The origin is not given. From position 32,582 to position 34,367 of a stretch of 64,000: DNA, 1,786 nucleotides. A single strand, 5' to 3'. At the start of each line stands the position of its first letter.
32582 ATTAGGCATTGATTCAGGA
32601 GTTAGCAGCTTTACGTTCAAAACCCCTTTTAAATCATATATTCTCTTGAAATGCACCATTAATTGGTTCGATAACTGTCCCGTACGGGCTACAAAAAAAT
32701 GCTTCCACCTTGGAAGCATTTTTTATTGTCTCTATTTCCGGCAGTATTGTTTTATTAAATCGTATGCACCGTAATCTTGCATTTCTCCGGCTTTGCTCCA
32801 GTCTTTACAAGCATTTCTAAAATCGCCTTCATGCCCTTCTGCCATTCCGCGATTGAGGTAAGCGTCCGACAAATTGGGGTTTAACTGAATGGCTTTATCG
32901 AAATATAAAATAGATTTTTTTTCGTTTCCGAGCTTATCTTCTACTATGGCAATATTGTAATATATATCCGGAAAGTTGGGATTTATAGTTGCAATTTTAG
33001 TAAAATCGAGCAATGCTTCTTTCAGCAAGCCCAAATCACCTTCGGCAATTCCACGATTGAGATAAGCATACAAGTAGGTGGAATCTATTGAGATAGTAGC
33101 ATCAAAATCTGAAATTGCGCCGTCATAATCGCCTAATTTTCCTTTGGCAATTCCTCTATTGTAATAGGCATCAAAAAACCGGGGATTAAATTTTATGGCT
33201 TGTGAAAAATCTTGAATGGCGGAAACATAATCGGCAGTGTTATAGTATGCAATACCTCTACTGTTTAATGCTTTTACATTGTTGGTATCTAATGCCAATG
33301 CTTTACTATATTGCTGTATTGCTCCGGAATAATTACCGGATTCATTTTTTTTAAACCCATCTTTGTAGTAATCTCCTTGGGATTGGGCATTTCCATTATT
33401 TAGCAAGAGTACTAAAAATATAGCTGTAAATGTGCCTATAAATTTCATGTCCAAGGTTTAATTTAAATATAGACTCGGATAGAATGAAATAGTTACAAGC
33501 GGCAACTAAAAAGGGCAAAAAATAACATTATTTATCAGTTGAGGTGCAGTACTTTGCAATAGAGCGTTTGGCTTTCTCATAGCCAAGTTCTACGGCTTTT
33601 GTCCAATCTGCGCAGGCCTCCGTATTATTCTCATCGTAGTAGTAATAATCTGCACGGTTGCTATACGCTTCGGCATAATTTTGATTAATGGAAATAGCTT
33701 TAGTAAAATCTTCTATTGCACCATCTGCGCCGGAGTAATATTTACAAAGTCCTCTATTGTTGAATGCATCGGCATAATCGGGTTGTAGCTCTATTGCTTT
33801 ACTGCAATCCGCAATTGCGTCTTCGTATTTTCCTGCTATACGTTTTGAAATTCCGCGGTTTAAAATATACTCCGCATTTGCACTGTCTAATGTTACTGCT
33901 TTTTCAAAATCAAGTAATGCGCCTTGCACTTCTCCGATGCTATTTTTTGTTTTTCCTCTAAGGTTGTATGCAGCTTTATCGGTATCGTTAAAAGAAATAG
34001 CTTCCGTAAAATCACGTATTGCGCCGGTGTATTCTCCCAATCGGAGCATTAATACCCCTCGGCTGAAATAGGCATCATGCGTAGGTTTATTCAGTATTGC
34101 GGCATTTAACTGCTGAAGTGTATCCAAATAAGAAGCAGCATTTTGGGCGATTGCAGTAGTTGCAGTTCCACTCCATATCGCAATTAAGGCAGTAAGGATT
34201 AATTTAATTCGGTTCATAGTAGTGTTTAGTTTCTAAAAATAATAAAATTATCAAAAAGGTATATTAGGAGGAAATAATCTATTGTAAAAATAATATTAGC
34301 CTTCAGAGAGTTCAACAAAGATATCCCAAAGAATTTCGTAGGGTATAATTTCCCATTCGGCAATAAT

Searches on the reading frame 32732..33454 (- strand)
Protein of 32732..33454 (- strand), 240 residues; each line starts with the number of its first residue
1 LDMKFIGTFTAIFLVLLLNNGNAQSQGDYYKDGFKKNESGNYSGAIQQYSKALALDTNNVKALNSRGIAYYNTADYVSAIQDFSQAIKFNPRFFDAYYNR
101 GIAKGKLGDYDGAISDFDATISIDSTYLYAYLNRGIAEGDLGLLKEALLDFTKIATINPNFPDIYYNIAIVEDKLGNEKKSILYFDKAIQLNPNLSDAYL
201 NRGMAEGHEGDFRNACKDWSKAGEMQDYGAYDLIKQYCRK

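Call 14: search_protein_families(library=pfam, proteins=[window:32732-33454:-], max_evalue=0.001)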
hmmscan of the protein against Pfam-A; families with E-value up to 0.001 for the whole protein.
window:32732-33454:- (240 aa): 14 families
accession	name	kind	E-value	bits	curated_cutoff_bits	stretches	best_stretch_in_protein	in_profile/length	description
PF00515.34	TPR_1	-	2e-36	122.8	27.8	4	60-93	1-34/34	Tetratricopeptide repeat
PF07719.23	TPR_2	-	1.8e-31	106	27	2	162-194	1-33/34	Tetratricopeptide repeat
PF13414.12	TPR_11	-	4.6e-30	103.5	26.8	2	38-72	6-40/42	TPR repeat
PF13431.12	TPR_17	-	4.9e-24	83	24.4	2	83-114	2-33/34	Tetratricopeptide repeat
PF13181.12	TPR_8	-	1.7e-21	75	25.7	1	163-194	2-33/34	Tetratricopeptide repeat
PF13432.12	TPR_16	-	5.7e-14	52.7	32.7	2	67-122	4-59/65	Tetratricopeptide repeat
PF13371.12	TPR_9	-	2.1e-11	44.1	35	1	70-123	5-58/73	Tetratricopeptide repeat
PF14559.12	TPR_19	-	1.4e-10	41.8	25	0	38-98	3-61/68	Tetratricopeptide repeat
PF13424.12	TPR_12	-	4.2e-10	40.1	30.1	0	95-150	4-60/77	Tetratricopeptide repeat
PF13174.12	TPR_6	-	1.9e-09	37.9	26.3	0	95-121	1-27/33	Tetratricopeptide repeat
PF13428.12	TPR_14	-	2.2e-08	34.4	23.5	0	162-202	1-41/44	Tetratricopeptide repeat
PF12569.14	NatA_aux_su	-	3.5e-08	33.3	33.3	1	165-225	195-255/515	N-terminal acetyltransferase A, auxiliary subunit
PF13374.12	TPR_10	-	9.1e-05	22.8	27.5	0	62-88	4-30/42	Tetratricopeptide repeat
PF23914.1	TPR_CcmH_CycH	-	0.00017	21.9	42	0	20-88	81-149/158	Cytochrome c-type biogenesis protein H TPR domain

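Call 22: find_encoding_contigs(protein=window:32732-33454:-, flank=6000, max_places=10)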
Protein window:32732-33454:- (240 aa): no gene with exactly this product is on record in the collection.
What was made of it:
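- Tried and rejected: Exact-protein look-up of the right-flank TPR protein: not on record (call 22).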

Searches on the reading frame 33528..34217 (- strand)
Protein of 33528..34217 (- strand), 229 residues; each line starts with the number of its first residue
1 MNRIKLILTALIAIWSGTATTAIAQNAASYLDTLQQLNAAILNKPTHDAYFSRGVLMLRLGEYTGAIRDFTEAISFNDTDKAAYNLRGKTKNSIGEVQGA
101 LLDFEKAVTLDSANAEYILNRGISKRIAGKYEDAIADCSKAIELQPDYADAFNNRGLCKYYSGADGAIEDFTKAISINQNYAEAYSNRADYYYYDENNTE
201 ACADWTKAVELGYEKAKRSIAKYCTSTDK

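Call 14: search_protein_families(library=pfam, proteins=[window:33528-34217:-], max_evalue=0.001)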
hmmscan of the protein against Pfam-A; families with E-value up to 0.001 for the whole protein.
window:33528-34217:- (229 aa): 11 families
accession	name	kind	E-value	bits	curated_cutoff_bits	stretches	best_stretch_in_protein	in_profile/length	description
PF00515.34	TPR_1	-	1.6e-24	85.1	27.8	1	119-148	5-34/34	Tetratricopeptide repeat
PF13414.12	TPR_11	-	2.7e-22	78.6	26.8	2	128-157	7-36/42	TPR repeat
PF07719.23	TPR_2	-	2.9e-21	74.2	27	2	48-79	2-33/34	Tetratricopeptide repeat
PF13431.12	TPR_17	-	1.4e-16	59.7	24.4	0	171-201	2-32/34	Tetratricopeptide repeat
PF13181.12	TPR_8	-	9.2e-11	41.5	25.7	0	116-148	2-34/34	Tetratricopeptide repeat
PF13432.12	TPR_16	-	9e-10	39.3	32.7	0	35-74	18-58/65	Tetratricopeptide repeat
PF13424.12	TPR_12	-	1.5e-08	35.2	30.1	0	117-177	7-74/77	Tetratricopeptide repeat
PF13371.12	TPR_9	-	4.6e-08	33.4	35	0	22-84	3-66/73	Tetratricopeptide repeat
PF13428.12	TPR_14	-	1.8e-05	25.4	23.5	0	48-88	2-42/44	Tetratricopeptide repeat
PF10516.15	SHNi-TPR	-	2.5e-05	24.2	21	0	129-145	15-31/38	SHNi-TPR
PF14559.12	TPR_19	-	0.00046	20.9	25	0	128-151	4-27/68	Tetratricopeptide repeat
